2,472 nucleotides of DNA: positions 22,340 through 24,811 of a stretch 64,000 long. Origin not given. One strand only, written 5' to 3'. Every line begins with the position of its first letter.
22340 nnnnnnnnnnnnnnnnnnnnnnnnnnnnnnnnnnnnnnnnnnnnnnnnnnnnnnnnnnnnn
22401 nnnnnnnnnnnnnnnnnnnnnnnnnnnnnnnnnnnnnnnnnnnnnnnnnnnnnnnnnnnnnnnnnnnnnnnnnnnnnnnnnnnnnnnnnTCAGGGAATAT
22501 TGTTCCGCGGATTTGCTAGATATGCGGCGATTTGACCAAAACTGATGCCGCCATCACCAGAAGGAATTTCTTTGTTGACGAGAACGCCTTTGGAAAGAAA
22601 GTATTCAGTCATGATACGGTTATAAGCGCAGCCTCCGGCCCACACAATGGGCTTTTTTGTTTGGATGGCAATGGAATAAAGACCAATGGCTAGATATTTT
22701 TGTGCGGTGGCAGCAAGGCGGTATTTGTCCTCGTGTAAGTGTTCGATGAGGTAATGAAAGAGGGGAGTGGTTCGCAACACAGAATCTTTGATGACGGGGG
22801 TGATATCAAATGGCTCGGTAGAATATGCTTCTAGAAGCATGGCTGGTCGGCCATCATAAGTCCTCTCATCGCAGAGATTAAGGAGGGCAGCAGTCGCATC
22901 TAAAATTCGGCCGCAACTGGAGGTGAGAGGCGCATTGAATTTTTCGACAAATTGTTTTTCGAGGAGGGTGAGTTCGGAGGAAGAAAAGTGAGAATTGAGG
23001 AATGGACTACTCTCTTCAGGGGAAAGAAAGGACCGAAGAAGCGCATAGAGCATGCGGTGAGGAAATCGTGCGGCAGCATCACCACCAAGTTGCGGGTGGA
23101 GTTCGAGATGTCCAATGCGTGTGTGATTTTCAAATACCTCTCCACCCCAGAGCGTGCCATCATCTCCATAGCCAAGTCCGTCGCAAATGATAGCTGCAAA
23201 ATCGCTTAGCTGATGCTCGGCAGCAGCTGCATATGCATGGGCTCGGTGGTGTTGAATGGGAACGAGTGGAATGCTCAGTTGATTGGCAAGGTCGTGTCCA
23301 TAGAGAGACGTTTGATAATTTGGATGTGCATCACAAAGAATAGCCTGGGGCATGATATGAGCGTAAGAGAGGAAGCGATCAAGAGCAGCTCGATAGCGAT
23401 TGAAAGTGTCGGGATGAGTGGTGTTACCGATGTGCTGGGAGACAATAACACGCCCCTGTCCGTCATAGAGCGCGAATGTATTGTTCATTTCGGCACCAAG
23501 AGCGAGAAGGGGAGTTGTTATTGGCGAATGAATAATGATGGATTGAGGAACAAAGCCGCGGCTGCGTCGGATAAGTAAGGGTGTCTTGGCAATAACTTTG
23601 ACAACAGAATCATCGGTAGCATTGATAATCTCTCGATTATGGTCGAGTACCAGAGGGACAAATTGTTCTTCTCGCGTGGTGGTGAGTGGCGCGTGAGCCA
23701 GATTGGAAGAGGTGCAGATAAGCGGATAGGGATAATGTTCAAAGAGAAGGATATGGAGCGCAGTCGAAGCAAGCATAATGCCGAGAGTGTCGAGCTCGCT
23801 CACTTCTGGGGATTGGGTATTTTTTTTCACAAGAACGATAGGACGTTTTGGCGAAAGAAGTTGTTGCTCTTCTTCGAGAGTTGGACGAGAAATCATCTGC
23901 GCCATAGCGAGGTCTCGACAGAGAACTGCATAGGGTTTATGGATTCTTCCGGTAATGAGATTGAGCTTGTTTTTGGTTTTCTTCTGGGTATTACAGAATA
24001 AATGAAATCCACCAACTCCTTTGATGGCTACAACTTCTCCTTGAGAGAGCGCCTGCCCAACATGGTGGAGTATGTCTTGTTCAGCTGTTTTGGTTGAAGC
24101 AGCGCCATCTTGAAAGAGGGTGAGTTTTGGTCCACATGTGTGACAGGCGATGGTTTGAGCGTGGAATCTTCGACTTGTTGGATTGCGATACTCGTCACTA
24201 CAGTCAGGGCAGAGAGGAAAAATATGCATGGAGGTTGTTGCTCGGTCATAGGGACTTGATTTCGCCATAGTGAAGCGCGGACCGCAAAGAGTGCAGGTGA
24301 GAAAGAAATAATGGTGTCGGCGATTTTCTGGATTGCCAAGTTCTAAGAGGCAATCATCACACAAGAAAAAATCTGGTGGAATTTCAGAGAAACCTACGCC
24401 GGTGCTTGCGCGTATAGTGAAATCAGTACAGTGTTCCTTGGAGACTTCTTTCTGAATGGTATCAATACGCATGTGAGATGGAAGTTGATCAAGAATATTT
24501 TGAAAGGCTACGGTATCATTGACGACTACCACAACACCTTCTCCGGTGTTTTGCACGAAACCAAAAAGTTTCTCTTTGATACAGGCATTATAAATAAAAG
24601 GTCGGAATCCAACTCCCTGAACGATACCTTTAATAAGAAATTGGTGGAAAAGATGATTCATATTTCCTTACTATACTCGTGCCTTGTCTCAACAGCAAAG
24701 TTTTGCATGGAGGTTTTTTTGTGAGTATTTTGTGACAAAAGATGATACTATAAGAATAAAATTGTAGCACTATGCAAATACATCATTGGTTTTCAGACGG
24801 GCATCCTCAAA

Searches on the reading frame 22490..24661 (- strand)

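Call 58: search_protein_families(library=pfam, proteins=[window:22490-24661:-], max_evalue=0.0001)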
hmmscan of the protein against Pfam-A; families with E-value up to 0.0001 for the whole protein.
window:22490-24661:- (723 aa): 5 families
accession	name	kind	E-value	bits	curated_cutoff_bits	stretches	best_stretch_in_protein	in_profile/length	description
PF22521.2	HypF_C_2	-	1e-50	173.2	27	1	491-710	2-241/241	Carbamoyltransferase, Kae1-like Domain, second subdomain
PF07503.17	zf-HYPF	-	6.7e-30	103.1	23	2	150-182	1-33/34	HypF finger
PF01300.24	Sua5_yciO_yrdC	-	1.4e-27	96.7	25.1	1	203-367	1-178/178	Telomere recombination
PF17788.7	HypF_C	-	2.7e-26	92.6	23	1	383-482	4-99/99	HypF Kae1-like domain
PF00708.24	Acylphosphatase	-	1.1e-11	45.3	22.5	1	7-83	2-85/85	Acylphosphatase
